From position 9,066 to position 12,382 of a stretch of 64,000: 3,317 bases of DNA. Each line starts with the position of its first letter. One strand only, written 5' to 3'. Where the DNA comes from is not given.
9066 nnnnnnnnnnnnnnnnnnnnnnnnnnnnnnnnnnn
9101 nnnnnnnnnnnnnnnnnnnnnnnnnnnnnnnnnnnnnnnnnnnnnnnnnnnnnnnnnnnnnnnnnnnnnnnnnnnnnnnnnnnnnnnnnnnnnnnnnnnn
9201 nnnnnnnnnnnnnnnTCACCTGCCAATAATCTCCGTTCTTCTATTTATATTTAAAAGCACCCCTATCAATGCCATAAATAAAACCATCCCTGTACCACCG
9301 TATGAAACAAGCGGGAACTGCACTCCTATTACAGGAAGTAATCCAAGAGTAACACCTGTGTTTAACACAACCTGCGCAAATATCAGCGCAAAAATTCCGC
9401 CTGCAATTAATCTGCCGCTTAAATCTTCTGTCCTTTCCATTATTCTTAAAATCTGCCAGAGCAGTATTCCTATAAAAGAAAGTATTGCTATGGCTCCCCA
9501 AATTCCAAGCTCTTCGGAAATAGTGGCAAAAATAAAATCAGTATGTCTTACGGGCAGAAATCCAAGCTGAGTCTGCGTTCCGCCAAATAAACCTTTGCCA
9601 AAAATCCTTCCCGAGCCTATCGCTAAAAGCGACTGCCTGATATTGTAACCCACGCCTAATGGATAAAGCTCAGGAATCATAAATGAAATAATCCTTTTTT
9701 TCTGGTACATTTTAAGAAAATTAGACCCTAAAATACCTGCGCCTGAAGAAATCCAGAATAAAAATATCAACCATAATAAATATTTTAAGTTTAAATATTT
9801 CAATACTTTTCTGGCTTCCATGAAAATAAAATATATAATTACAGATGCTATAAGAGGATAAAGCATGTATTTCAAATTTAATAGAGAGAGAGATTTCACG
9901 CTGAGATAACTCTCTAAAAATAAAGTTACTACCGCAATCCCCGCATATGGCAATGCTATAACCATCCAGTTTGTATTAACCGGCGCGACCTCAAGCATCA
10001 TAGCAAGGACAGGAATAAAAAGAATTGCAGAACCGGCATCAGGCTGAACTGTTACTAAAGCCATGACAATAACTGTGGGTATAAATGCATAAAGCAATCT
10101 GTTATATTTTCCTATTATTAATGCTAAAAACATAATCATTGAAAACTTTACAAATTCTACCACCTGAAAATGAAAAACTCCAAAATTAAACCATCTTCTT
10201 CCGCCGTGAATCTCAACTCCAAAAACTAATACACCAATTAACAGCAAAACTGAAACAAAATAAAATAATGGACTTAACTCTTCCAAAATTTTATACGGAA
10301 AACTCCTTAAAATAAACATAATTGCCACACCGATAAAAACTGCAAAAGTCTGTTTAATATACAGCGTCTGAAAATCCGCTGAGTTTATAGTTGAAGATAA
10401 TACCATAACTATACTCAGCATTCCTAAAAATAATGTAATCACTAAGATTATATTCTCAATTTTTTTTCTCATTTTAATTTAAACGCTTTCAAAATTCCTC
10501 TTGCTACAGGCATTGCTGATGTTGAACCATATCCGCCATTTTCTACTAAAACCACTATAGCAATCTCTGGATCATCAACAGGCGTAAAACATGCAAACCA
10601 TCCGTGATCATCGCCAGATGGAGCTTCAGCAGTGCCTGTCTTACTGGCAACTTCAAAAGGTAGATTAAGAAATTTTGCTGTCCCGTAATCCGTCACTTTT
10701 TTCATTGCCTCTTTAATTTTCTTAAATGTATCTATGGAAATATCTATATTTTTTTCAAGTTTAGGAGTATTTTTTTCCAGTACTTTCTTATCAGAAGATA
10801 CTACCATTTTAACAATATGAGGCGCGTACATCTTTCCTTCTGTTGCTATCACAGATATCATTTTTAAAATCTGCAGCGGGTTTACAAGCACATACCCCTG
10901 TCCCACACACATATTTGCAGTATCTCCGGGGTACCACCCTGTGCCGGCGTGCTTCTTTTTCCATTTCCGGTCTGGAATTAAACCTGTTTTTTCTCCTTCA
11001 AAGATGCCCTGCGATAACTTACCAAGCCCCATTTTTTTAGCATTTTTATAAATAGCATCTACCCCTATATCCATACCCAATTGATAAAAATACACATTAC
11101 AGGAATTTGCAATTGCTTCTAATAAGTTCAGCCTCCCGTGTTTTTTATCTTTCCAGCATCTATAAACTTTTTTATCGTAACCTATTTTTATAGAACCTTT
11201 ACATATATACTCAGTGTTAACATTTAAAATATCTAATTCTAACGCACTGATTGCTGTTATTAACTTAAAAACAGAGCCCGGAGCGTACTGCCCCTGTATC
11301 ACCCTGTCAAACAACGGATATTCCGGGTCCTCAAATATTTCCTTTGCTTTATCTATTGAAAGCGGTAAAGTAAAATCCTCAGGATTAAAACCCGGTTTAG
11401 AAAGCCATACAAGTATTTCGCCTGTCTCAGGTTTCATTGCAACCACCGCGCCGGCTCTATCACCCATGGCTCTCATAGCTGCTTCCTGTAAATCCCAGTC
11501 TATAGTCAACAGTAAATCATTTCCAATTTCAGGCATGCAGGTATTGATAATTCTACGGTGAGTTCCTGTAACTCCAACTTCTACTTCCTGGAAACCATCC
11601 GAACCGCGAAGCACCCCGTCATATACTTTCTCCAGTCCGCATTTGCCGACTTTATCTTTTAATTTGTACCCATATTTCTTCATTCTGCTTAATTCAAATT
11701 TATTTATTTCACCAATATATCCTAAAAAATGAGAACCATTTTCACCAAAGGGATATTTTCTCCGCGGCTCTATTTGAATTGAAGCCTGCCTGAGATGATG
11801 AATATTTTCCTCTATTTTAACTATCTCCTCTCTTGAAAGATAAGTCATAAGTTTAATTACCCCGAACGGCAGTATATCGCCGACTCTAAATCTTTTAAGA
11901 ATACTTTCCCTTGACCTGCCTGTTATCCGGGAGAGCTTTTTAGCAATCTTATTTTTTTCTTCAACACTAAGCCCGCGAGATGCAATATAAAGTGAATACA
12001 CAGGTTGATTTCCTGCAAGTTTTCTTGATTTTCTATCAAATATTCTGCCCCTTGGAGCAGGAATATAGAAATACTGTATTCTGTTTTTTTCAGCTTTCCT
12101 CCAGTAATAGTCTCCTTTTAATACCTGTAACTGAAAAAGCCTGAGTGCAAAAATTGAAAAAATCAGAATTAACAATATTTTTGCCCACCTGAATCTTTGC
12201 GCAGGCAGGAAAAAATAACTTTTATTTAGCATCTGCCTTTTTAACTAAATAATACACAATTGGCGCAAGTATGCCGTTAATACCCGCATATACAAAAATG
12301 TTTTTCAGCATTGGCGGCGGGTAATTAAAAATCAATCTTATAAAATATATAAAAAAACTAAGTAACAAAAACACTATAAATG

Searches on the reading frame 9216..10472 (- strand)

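Call 34: search_protein_families(library=pfam, proteins=[window:9216-10472:-])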
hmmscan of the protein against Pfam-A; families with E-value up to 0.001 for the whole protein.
window:9216-10472:- (418 aa): 1 family
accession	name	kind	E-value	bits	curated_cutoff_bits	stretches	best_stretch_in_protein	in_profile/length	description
PF01098.24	FTSW_RODA_SPOVE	-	9.4e-76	255.5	26.4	2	228-413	172-354/356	Cell cycle protein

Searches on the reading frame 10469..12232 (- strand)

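Call 34: search_protein_families(library=pfam, proteins=[window:10469-12232:-])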
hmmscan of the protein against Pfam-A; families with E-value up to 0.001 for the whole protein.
window:10469-12232:- (587 aa): 2 families
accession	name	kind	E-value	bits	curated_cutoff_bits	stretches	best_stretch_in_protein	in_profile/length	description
PF00905.27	Transpeptidase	-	2.8e-59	201.2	22.1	1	261-582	1-299/299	Penicillin binding protein transpeptidase domain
PF03717.20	PBP_dimer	-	4.6e-40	138.4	24.4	1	57-224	2-174/180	Penicillin-binding Protein dimerisation domain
